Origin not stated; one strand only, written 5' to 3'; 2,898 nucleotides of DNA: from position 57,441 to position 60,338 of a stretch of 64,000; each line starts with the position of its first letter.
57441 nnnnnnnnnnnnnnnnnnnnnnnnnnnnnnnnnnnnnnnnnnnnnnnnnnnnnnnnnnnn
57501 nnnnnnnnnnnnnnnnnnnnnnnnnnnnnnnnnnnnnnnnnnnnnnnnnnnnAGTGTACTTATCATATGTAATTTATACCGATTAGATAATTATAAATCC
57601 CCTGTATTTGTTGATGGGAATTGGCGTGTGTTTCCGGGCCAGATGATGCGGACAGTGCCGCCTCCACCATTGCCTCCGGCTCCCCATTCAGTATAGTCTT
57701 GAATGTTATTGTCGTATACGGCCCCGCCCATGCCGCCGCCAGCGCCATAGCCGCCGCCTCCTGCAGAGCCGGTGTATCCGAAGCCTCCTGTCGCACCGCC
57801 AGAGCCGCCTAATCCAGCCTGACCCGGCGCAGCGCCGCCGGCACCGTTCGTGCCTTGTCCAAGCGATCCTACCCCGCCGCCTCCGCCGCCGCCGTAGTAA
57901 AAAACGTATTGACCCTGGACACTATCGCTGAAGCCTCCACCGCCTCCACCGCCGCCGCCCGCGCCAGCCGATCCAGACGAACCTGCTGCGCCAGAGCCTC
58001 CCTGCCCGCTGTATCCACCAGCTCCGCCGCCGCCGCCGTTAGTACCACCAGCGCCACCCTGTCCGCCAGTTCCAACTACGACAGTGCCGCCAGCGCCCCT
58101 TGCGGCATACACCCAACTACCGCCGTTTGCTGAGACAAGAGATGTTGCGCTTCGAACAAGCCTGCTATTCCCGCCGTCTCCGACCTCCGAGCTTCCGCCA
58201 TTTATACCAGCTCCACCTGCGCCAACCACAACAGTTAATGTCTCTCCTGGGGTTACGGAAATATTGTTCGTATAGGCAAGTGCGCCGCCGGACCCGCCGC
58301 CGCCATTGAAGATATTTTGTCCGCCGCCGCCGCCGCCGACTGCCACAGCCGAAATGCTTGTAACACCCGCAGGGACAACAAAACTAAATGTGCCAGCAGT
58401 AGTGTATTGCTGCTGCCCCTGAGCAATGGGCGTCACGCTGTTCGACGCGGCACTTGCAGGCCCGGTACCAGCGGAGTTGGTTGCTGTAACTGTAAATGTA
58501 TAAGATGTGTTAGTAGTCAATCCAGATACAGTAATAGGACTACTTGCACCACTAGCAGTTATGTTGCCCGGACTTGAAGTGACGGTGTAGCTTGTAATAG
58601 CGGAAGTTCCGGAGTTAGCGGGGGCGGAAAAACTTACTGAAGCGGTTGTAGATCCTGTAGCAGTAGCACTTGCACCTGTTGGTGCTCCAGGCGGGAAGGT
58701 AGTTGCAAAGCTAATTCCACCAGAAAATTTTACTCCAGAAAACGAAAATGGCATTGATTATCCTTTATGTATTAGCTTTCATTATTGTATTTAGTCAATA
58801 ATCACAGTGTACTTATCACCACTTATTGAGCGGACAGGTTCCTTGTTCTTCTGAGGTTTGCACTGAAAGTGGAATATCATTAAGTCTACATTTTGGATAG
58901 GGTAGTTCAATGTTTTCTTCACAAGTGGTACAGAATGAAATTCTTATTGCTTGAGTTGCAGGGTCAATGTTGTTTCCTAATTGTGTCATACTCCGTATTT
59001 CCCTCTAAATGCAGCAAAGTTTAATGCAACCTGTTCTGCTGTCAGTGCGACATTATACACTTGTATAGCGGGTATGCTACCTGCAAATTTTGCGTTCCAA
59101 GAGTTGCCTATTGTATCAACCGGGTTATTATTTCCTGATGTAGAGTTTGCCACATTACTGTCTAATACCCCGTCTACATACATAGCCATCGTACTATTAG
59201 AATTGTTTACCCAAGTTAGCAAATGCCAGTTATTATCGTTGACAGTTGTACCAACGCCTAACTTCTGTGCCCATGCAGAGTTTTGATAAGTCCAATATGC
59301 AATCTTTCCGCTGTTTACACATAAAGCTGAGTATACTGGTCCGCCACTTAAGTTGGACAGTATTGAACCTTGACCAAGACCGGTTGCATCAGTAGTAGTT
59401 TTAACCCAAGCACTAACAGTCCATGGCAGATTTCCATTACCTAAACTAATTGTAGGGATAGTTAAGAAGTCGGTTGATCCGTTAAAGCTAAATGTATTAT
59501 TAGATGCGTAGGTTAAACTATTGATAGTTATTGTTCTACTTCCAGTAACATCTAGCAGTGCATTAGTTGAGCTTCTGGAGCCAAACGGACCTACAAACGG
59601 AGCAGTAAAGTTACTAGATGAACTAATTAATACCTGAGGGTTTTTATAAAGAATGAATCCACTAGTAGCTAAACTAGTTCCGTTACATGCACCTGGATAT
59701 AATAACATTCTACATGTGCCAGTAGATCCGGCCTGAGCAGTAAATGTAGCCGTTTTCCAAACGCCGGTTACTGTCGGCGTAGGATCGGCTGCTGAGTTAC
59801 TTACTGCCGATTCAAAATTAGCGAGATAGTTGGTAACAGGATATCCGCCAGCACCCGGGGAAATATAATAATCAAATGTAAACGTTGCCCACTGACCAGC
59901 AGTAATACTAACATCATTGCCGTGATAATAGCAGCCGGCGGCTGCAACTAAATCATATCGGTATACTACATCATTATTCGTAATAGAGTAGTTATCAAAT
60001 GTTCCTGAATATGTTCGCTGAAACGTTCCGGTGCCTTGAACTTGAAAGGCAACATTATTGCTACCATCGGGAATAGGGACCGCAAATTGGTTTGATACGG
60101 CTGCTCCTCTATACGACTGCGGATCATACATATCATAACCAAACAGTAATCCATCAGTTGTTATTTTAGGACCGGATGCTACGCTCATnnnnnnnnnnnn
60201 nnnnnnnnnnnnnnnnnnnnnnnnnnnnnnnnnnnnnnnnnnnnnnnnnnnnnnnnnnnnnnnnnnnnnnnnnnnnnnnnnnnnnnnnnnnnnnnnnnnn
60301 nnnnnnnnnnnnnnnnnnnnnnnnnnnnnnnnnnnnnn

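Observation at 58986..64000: Tandem cassette of at least five paralogous LamG/ConA-like genes with shared N- and C-terminal boxes (candidate diversified receptor-binding / adhesin array)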

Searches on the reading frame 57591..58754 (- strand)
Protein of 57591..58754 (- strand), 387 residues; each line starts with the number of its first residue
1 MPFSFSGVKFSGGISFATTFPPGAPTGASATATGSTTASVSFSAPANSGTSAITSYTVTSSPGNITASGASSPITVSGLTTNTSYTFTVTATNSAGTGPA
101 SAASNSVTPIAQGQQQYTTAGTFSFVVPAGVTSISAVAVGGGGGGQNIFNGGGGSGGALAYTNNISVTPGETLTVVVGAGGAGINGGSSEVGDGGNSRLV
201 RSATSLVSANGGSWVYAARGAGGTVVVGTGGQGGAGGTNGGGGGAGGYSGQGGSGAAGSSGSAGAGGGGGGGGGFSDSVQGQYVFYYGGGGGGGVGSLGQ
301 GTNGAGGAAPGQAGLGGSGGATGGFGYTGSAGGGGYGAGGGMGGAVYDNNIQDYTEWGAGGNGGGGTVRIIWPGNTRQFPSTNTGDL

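Call 5: search_protein_families(library=pfam, proteins=[window:57591-58754:-], max_evalue=0.01)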
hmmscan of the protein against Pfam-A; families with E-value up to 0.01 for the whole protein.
window:57591-58754:- (387 aa): 2 families
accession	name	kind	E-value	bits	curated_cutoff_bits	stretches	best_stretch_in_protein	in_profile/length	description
PF00041.27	fn3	-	6.8e-13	49.1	25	1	24-105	2-82/84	Fibronectin type III domain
PF21722.4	Gly_rich_2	-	5.8e-08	33.4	24.3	1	118-335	1-219/226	Glycine-rich domain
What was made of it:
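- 57591..58754 (-): FN3 + Gly_rich_2 protein, 387 aa. It is an insertion relative to close relatives. Pfam fn3 E 6.8e-13, Gly_rich_2 E 5.8e-8 (call 5).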

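Call 6: search_protein_families(library=phrogs, proteins=[window:57591-58754:-], max_evalue=0.01)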
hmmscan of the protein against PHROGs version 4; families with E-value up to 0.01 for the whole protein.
window:57591-58754:- (387 aa): 4 families
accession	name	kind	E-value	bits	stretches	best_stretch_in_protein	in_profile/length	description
phrog_4474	-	unknown function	4.8e-50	172.1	1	50-386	85-401/407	-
phrog_11790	-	unknown function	6.9e-12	46.3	1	116-213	18-119/325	-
phrog_11737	-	tail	1.9e-06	29.2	1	109-253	4-150/195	minor tail protein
phrog_863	-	tail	1.4e-05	25.3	1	19-308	325-596/690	tail fiber assembly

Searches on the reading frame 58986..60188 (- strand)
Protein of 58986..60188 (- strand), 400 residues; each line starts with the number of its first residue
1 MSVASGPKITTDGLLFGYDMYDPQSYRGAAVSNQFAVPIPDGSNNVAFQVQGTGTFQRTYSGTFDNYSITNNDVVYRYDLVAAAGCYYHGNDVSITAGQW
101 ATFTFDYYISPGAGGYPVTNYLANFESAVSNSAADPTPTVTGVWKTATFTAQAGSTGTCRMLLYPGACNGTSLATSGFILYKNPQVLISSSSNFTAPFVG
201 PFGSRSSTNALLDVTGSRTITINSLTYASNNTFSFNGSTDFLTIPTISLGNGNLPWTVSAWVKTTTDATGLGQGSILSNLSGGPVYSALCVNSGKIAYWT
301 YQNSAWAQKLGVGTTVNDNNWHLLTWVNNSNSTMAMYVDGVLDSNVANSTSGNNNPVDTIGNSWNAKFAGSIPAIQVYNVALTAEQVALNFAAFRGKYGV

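Call 5: search_protein_families(library=pfam, proteins=[window:58986-60188:-], max_evalue=0.01)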
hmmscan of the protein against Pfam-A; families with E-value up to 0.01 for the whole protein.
window:58986-60188:- (400 aa): 3 families
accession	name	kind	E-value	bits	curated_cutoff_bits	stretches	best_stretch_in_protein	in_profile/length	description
PF13385.13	Laminin_G_3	-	1.7e-17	64.4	27.6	1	236-388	1-151/151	Concanavalin A-like lectin/glucanases superfamily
PF02210.31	Laminin_G_2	-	0.004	18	22.9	0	273-352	7-85/126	Laminin G domain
PF00054.30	Laminin_G_1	-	0.0072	17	24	0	286-373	21-101/131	Laminin G domain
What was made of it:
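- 58986..60188 (-): LamG paralog, 400 aa. It has the N-box, an N-terminal beta-domain homologous to that of the 388-aa gene (type N3), and LamG core type C5. It is the last LamG gene of the array. Pfam Laminin_G_3 E 1.7e-17, residues 236-388 (call 5).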

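Call 6: search_protein_families(library=phrogs, proteins=[window:58986-60188:-], max_evalue=0.01)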
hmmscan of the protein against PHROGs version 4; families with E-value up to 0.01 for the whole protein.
window:58986-60188:- (400 aa): 2 families
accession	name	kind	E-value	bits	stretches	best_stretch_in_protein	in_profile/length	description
phrog_8510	-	head and packaging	2e-12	46.7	1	208-399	704-1347/1348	virion structural protein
phrog_24534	-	tail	3.4e-05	23.9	1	201-369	7-171/341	tail fiber protein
